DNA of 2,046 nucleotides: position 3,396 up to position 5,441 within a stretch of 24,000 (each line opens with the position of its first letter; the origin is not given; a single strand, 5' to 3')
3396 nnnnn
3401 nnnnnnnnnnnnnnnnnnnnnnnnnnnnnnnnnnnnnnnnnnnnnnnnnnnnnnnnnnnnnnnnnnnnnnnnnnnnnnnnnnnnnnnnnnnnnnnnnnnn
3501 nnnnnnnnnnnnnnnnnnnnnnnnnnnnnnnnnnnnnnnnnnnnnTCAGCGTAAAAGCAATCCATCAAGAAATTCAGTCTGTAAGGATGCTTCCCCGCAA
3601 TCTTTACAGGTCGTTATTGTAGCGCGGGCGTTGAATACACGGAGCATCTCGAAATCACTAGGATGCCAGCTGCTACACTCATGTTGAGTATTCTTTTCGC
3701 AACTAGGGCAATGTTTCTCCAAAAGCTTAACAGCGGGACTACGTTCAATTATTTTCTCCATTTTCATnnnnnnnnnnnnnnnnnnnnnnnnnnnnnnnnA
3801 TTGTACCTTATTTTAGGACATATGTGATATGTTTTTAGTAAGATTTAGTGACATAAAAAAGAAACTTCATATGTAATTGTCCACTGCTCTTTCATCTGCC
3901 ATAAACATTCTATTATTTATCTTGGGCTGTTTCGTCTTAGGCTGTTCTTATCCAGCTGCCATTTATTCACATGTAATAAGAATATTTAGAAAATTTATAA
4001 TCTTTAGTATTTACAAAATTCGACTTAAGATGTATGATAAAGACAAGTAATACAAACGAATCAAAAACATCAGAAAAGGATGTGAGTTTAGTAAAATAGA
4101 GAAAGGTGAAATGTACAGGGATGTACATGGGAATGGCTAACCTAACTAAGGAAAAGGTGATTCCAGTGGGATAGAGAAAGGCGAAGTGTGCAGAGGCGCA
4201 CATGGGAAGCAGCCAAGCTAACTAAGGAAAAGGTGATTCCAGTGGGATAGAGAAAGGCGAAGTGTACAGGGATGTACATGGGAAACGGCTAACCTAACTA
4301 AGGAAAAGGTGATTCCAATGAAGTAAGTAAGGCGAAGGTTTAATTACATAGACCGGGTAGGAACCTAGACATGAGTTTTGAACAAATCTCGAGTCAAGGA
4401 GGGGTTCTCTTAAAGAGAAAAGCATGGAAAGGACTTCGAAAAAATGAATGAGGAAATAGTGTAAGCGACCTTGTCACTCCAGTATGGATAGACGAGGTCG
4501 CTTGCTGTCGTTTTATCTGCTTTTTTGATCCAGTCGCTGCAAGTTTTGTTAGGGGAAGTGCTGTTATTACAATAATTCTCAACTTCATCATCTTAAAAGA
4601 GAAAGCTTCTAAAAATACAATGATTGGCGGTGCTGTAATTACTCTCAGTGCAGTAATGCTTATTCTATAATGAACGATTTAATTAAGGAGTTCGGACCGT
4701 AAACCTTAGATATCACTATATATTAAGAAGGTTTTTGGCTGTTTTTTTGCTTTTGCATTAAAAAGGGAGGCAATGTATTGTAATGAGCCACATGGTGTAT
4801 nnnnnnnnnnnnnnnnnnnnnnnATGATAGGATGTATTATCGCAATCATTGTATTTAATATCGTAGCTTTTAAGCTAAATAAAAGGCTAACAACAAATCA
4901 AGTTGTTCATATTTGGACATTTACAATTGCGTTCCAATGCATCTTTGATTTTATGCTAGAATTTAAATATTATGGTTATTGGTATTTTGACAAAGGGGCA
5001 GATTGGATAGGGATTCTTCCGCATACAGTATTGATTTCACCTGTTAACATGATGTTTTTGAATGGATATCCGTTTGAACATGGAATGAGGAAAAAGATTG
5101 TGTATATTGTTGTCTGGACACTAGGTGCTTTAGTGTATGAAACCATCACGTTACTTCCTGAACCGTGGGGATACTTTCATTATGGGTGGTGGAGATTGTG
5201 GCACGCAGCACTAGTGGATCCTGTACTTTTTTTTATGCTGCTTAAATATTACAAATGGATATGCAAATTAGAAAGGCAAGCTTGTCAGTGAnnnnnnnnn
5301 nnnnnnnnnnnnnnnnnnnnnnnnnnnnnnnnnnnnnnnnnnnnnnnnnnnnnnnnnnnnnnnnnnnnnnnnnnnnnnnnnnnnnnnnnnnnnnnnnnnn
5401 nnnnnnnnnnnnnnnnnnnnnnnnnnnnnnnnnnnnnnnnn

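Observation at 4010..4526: Candidate CsrA-titrating small RNA: tandem 76-nt GGA-rich modules carrying the exact CsrA SELEX motif in hairpin loops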

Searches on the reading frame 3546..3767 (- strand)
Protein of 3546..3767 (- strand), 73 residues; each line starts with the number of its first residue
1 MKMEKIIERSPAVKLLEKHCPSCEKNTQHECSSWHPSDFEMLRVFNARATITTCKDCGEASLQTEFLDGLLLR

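Call 18: search_protein_families(library=pfam, proteins=[window:3546-3767:-], max_evalue=0.01)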
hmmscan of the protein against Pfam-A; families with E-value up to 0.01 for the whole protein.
window:3546-3767:- (73 aa): 2 families
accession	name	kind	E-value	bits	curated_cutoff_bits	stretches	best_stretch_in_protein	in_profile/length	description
PF09723.15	Zn_ribbon_8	-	0.0049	17.3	34.4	0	37-62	13-37/41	Zinc ribbon domain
PF19134.6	DUF5817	-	0.0099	16.3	31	0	40-60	10-30/57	Domain of unknown function (DUF5817)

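Call 74: search_protein_families(library=padloc, proteins=[window:3546-3767:-], max_evalue=0.01)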
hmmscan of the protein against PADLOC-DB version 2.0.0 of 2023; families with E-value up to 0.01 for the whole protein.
window:3546-3767:- (73 aa): 0 families

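Call 75: search_protein_families(library=ncbifam, proteins=[window:3546-3767:-], max_evalue=0.01)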
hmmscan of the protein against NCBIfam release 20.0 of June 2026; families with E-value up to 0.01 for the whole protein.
window:3546-3767:- (73 aa): 2 families
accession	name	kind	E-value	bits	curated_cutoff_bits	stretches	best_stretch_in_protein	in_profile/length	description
NF038384.1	zinc_YnfU_fam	subfamily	0.00014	21.4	36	0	14-32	13-31/52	YnfU family zinc-binding protein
TIGR02605.1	CxxC_CxxC_SSSS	subfamily_domain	0.0062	16.6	31.3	0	37-63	13-38/52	FmdB family zinc ribbon protein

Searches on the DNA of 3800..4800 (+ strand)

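Call 5: search_rna_families(source=window, start=3800, end=4800, threshold=evalue, max_evalue=10, show_alignments=3)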
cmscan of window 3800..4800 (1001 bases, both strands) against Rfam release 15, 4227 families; matches with E-value up to 10: 4.
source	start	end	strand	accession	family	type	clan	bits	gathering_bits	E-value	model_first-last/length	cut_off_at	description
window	3831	3906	-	RF01202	sn2991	Gene; snRNA; snoRNA; CD-box;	-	19.8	60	1.1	1-98/98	no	Small nucleolar RNA sn2991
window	4029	4076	+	RF04266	mir-9412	Gene; miRNA;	-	18.8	70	1.4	1-64/64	no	mir-9412 microRNA precursor family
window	4667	4748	+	RF00042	CopA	Gene; antisense;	-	17.3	60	4.2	1-92/92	no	CopA-like RNA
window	4726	4771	+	RF02060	STnc410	Gene; sRNA;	-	13.5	50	4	1-158/158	no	Enterobacterial sRNA STnc410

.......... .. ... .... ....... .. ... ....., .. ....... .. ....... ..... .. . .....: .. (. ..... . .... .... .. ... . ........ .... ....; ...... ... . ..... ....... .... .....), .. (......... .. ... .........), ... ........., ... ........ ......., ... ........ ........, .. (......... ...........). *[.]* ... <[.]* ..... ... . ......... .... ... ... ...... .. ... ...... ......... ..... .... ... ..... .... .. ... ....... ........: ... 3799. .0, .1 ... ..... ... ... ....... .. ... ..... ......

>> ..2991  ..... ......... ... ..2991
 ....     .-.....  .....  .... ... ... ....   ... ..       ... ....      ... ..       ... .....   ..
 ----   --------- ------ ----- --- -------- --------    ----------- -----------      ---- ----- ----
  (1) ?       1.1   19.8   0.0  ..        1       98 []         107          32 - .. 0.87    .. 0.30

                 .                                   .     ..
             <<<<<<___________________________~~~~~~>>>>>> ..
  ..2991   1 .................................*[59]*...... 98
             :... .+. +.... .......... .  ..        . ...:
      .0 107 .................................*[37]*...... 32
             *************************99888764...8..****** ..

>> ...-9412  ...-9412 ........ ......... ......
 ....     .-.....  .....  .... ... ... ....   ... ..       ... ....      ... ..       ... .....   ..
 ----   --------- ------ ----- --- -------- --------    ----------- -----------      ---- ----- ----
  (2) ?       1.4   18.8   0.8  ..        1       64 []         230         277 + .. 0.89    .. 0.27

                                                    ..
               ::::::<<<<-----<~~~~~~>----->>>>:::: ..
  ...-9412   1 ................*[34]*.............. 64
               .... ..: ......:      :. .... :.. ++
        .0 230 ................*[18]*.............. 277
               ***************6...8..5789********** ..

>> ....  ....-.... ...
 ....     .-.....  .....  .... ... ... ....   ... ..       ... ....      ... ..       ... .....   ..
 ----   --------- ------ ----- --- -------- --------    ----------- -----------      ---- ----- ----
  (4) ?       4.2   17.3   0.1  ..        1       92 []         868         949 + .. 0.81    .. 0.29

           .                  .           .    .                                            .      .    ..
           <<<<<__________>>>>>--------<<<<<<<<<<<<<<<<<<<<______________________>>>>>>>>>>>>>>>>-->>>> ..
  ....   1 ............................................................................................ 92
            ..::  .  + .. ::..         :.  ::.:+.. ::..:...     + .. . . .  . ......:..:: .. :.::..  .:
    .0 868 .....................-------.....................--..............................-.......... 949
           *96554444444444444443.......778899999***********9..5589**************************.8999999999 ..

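Call 9: search_dna_similar(query=window:4000-4530:+, collection=plasmids, mode=distant, max_evalue=0.01)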
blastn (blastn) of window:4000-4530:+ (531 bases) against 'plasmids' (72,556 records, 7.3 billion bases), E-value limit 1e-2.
No match.

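Call 10: search_dna_similar(query=window:4000-4530:+, collection=phages, mode=distant, max_evalue=0.01)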
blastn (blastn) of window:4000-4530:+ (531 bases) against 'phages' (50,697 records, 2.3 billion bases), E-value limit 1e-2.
No match.

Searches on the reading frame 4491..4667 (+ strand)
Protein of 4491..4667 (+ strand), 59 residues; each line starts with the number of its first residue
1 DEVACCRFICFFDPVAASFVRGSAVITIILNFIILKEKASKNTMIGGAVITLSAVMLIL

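Call 18: search_protein_families(library=pfam, proteins=[window:4491-4667:+], max_evalue=0.01)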
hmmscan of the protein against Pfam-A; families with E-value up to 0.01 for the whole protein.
window:4491-4667:+ (59 aa): 1 family
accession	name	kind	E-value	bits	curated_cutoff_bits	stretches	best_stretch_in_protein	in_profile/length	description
PF00892.27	EamA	-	0.00014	22.6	28.2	1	16-58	92-134/135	EamA-like transporter family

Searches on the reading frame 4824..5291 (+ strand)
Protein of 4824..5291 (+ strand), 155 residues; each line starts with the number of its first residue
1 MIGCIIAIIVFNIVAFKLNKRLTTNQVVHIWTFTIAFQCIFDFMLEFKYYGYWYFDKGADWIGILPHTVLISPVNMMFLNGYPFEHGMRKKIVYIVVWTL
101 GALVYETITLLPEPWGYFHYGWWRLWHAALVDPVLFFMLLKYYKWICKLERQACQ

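Call 18: search_protein_families(library=pfam, proteins=[window:4824-5291:+], max_evalue=0.01)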
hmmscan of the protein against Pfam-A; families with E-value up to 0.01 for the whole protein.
window:4824-5291:+ (155 aa): 0 families

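Call 20: find_encoding_contigs(protein=window:4824-5291:+, flank=3000, max_places=10)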
Protein window:4824-5291:+ (155 aa): no gene with exactly this product is on record in the collection.

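Call 21: find_homologous_proteins(query=window:4824-5291:+)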
Query window:4824-5291:+ (155 aa): 408 proteins with E <= 0.001 among 410 candidates; the best 120 are listed.
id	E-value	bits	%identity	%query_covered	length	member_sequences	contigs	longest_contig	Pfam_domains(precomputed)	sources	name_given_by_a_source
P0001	4.8e-100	351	95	100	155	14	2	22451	-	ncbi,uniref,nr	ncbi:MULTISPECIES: hypothetical protein [Bacillaceae]|uniref:hypothetical protein n=1 Tax=Bacillacea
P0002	1.6e-86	307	81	99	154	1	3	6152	-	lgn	-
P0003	6.3e-83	295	80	99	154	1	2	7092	-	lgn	-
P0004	8.3e-80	285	77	99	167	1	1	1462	-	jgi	-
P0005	3.0e-73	263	67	100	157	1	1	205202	-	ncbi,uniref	ncbi:hypothetical protein ACFOU2_10575 [Bacillus songklensis]|uniref:Uncharacterized protein n=1 Tax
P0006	8.8e-73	262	69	100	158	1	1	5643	-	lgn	-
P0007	6.7e-71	256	70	98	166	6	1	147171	-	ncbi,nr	ncbi:hypothetical protein J2S09_003946 [Bacillus fengqiuensis]|nr:hypothetical protein [Bacillus fen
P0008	1.0e-70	255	69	100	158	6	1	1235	-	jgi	jgi:hypothetical protein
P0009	1.3e-70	255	68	100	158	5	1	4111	-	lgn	-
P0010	4.8e-70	253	70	98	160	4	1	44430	-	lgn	-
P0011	7.2e-70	253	68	100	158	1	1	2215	-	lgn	-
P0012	1.2e-69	252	68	99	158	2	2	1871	-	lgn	-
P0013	2.0e-69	251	68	100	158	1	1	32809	-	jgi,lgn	jgi:hypothetical protein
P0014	2.6e-69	251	66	100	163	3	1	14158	-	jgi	jgi:hypothetical protein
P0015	2.8e-69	251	70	98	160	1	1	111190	-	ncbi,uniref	ncbi:hypothetical protein [Robertmurraya sp. P23]|uniref:hypothetical protein n=1 Tax=Robertmurraya 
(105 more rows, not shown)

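Call 22: find_encoding_contigs(protein=P0001, flank=4000, max_places=6)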
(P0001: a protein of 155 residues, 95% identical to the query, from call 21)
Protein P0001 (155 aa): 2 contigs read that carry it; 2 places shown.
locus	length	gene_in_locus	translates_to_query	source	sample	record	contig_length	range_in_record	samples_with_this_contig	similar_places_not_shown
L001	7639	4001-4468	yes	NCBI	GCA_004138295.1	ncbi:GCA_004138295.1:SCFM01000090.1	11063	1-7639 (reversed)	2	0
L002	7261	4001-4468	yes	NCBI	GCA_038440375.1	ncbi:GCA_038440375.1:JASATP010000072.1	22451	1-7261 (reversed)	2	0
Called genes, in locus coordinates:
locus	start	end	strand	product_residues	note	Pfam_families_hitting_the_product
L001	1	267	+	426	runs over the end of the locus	PF06838:Met_gamma_lyase, PF01053:Cys_Met_Meta_PP (weak)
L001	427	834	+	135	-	PF00376:MerR, PF13411:MerR_1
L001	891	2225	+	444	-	PF03951:Gln-synt_N, PF00120:Gln-synt_C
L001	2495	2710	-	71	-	-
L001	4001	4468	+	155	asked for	-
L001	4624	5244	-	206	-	PF01726:LexA_DNA_bind, PF09339:HTH_IclR (weak), PF12802:MarR_2 (weak), PF13412:HTH_24 (faint), PF00717:Peptidase_S24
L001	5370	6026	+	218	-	PF00239:Resolvase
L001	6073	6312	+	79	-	PF05979:DUF896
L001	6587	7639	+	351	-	PF00456:Transketolase_N, PF13292:DXP_synthase_N (faint), PF00676:E1_dh (weak), PF02775:TPP_enzyme_C (faint)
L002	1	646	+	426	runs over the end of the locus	PF06838:Met_gamma_lyase, PF01053:Cys_Met_Meta_PP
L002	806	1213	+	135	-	PF00376:MerR, PF13411:MerR_1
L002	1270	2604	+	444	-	PF03951:Gln-synt_N, PF00120:Gln-synt_C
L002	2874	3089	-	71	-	-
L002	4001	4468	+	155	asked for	-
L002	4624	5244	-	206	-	PF01726:LexA_DNA_bind, PF09339:HTH_IclR (weak), PF12802:MarR_2 (weak), PF13412:HTH_24 (faint), PF00717:Peptidase_S24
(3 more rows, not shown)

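Call 23: find_encoding_contigs(protein=P0002, flank=4000, max_places=4)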
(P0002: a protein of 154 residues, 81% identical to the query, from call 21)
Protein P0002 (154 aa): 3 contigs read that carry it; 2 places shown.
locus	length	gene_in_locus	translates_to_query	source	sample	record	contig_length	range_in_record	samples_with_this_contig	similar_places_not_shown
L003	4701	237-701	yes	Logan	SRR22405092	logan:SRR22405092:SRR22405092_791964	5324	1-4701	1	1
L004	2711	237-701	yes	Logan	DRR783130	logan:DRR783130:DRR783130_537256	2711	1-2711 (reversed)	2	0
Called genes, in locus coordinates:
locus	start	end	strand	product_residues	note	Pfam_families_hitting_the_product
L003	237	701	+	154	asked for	-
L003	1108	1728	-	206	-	PF01726:LexA_DNA_bind, PF09339:HTH_IclR (weak), PF12802:MarR_2 (weak), PF13412:HTH_24 (faint), PF00717:Peptidase_S24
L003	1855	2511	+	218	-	PF00239:Resolvase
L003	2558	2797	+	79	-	PF05979:DUF896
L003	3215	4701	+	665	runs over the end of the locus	PF00456:Transketolase_N, PF13292:DXP_synthase_N (faint), PF00676:E1_dh (weak), PF02779:Transket_pyr, PF22613:Transketolase_C_1, PF02780:Transketolase_C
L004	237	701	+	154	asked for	-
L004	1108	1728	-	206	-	PF01726:LexA_DNA_bind, PF09339:HTH_IclR (weak), PF12802:MarR_2 (weak), PF13412:HTH_24 (faint), PF00717:Peptidase_S24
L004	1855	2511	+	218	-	PF00239:Resolvase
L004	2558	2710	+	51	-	?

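Call 24: find_encoding_contigs(protein=P0003, flank=4000, max_places=4)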
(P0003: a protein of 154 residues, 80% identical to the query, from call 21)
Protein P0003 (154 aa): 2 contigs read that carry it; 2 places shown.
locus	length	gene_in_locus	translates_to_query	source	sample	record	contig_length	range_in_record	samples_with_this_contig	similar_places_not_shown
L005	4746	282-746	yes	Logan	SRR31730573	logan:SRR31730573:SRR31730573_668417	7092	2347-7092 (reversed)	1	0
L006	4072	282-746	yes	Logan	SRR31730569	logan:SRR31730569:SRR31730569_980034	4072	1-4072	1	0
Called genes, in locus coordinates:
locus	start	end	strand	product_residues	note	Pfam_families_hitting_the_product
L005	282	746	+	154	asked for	-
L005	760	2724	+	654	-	PF00989:PAS (weak), PF08448:PAS_4 (faint), PF08447:PAS_3, PF13426:PAS_9 (weak), PF00990:GGDEF, PF00563:EAL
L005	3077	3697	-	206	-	PF01726:LexA_DNA_bind, PF09339:HTH_IclR (weak), PF12802:MarR_2 (weak), PF13412:HTH_24 (faint), PF00717:Peptidase_S24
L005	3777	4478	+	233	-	PF00239:Resolvase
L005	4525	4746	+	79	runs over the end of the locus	PF05979:DUF896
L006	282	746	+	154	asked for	-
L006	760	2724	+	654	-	PF00989:PAS (weak), PF08448:PAS_4 (faint), PF08447:PAS_3, PF13426:PAS_9 (weak), PF00990:GGDEF, PF00563:EAL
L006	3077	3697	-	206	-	PF01726:LexA_DNA_bind, PF09339:HTH_IclR (weak), PF12802:MarR_2 (weak), PF13412:HTH_24 (faint), PF00717:Peptidase_S24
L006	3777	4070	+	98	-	?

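Call 30: find_encoding_contigs(protein=P0005, flank=3500, max_places=2)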
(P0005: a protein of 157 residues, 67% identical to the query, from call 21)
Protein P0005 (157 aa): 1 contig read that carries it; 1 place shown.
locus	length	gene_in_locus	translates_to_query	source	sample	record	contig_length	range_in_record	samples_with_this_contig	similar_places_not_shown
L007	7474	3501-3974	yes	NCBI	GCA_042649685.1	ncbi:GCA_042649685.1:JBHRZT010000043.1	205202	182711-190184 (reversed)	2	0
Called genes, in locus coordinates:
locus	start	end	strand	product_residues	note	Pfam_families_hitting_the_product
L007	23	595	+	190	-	PF02588:YitT_membrane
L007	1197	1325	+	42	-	-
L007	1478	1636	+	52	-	-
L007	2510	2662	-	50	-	-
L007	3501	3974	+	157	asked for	-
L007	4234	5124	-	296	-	PF02588:YitT_membrane, PF10035:DUF2179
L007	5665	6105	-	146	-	PF10710:DUF2512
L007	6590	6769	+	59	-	-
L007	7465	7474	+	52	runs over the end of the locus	-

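Call 31: find_encoding_contigs(protein=P0007, flank=3500, max_places=2)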
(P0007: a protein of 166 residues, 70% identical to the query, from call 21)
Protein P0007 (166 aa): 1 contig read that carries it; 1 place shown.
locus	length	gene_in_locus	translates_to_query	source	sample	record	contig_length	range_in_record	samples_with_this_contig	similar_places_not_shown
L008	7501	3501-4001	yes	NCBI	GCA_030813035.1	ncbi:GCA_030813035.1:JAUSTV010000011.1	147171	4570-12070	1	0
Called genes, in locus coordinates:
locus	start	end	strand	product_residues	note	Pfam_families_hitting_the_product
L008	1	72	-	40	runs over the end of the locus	-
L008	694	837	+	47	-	-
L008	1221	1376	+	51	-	-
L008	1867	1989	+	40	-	-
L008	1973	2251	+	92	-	PF00817:IMS, PF11798:IMS_HHH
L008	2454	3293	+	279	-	PF00805:Pentapeptide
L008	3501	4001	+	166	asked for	-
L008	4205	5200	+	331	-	PF00356:LacI, PF00532:Peripla_BP_1, PF13407:Peripla_BP_4, PF13377:Peripla_BP_3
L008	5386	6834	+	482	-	PF00367:PTS_EIIB, PF02378:PTS_EIIC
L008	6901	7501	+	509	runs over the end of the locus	PF00251:Glyco_hydro_32N, PF04616:Glyco_hydro_43 (faint), PF08244:Glyco_hydro_32C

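Call 32: find_encoding_contigs(protein=P0010, flank=3500, max_places=2)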
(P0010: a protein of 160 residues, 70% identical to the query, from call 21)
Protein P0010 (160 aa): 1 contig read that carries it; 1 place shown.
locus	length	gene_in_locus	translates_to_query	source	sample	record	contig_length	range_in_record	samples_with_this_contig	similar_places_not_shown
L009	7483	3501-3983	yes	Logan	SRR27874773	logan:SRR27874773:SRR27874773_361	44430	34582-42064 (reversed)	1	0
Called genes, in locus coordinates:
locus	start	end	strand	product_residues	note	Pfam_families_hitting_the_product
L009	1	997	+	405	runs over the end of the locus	PF00753:Lactamase_B, PF19583:ODP, PF12706:Lactamase_B_2 (weak), PF00258:Flavodoxin_1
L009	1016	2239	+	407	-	PF03486:HI0933_like (faint), PF07992:Pyr_redox_2, PF13738:Pyr_redox_3, PF00070:Pyr_redox, PF18267:Rubredoxin_C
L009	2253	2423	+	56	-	PF00301:Rubredoxin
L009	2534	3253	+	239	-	PF00027:cNMP_binding, PF13545:HTH_Crp_2, PF00325:Crp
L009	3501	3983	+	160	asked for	-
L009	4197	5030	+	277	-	PF13487:HD_5, PF08668:HDOD (weak), PF01966:HD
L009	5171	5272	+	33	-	-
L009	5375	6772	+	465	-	PF00324:AA_permease, PF13520:AA_permease_2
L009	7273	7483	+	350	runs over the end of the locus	PF03209:PUCC (weak), PF07690:MFS_1, PF13347:MFS_2, PF07690:MFS_1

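Call 68: list_cluster_members(proteins=[P0001])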
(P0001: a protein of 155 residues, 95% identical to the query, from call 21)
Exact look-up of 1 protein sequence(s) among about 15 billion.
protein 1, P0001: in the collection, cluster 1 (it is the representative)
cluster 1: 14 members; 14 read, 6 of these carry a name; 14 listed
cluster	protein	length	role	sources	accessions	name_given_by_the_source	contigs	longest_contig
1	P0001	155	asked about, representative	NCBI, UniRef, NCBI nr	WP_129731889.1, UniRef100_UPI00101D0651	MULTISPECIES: hypothetical protein [Bacillaceae] | hypothetical protein n=1 Tax=Bacillaceae TaxID=186817 RepID=UPI00101D0651 | hypothetical protein [Ectobacillus funiculus]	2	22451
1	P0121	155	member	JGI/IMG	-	hypothetical protein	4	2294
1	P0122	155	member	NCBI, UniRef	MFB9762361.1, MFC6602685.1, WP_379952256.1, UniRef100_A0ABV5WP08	hypothetical protein [Ectobacillus funiculus] | Uncharacterized protein n=1 Tax=Ectobacillus funiculus TaxID=137993 RepID=A0ABV5WP08_9BACI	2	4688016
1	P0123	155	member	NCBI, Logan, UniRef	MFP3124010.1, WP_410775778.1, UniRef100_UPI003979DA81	hypothetical protein OH784_14890 [Ectobacillus funiculus] | hypothetical protein n=1 Tax=Ectobacillus funiculus TaxID=137993 RepID=UPI003979DA81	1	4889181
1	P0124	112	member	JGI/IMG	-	hypothetical protein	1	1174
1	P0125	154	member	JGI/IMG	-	hypothetical protein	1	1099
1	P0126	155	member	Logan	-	-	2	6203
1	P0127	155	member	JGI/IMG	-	-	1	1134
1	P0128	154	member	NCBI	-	-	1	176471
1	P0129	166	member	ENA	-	-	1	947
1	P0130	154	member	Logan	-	-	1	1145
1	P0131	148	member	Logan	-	-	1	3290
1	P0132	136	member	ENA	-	-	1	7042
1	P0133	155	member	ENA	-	-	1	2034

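Call 69: find_encoding_contigs(protein=P0122, flank=2500, max_places=4)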
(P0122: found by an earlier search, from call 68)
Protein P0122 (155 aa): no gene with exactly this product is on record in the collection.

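Call 70: find_encoding_contigs(protein=P0123, flank=2500, max_places=4)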
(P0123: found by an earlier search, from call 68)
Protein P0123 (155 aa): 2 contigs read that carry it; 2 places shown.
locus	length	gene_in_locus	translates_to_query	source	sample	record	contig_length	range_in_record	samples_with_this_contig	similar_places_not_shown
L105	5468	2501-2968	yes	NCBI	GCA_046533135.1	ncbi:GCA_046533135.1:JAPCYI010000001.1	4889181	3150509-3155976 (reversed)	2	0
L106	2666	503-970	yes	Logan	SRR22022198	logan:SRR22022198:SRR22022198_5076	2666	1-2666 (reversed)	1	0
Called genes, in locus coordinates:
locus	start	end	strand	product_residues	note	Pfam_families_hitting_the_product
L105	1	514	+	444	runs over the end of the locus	PF03951:Gln-synt_N, PF00120:Gln-synt_C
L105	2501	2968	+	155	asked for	-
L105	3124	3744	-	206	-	PF01726:LexA_DNA_bind, PF09339:HTH_IclR (weak), PF12802:MarR_2 (weak), PF13412:HTH_24 (faint), PF00717:Peptidase_S24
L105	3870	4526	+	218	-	PF00239:Resolvase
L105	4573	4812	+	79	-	PF05979:DUF896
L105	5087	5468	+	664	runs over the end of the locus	PF00456:Transketolase_N, PF13292:DXP_synthase_N (faint), PF00676:E1_dh (weak), PF02779:Transket_pyr, PF22613:Transketolase_C_1, PF02780:Transketolase_C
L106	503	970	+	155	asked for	-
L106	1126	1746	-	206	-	PF01726:LexA_DNA_bind, PF09339:HTH_IclR (weak), PF12802:MarR_2 (weak), PF13412:HTH_24 (faint), PF00717:Peptidase_S24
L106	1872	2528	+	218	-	PF00239:Resolvase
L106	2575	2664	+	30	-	?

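Call 74: search_protein_families(library=padloc, proteins=[window:4824-5291:+], max_evalue=0.01)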
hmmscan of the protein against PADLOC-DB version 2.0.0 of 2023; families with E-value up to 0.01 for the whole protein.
window:4824-5291:+ (155 aa): 0 families

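Call 75: search_protein_families(library=ncbifam, proteins=[window:4824-5291:+], max_evalue=0.01)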
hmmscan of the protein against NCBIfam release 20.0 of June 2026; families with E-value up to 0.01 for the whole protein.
window:4824-5291:+ (155 aa): 1 family
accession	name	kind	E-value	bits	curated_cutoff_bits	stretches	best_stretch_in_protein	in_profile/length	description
NF041644.1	CBO0543_fam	subfamily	0.0084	16.3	35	1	25-134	5-114/116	CBO0543 family protein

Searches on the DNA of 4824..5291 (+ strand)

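Call 51: search_rna_families(sources=[L010, L011, L013, L015, L016, L020, L027, L028, L030, L043, L050, L059, L067, L076, L001], threshold=gathering)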
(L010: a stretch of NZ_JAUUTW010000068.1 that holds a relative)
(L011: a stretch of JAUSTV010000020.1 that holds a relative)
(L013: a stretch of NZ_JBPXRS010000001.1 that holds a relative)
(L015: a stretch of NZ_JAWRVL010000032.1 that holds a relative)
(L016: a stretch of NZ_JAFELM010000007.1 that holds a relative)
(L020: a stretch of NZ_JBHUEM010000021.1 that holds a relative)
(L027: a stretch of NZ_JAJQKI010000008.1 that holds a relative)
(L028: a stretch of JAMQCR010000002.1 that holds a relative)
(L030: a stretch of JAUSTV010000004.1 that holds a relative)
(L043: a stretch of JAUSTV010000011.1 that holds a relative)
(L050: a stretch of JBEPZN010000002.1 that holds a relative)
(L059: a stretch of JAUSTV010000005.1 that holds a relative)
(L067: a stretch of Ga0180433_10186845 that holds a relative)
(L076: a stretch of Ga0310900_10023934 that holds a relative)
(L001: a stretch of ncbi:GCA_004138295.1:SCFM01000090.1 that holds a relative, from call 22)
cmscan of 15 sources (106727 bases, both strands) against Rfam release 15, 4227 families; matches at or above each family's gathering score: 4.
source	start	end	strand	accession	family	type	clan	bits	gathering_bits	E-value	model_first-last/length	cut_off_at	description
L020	3829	4035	-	RF00230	T-box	Cis-reg; leader;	-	153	93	2.8e-34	1-219/219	no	T-box leader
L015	1692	1769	-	RF01750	ZMP-ZTP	Cis-reg; riboswitch;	-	59.5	39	6.6e-07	1-86/86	no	ZMP/ZTP riboswitch aptamer (pfl RNA motif)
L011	5469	5534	+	RF03064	RAGATH-18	Gene; sRNA;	-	56.1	44.9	3.9e-08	1-71/71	no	RAGATH-18 RNA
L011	10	94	+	RF00029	Intron_gpII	Intron;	-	52.8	40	2.7e-07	1-77/77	no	Group II catalytic intron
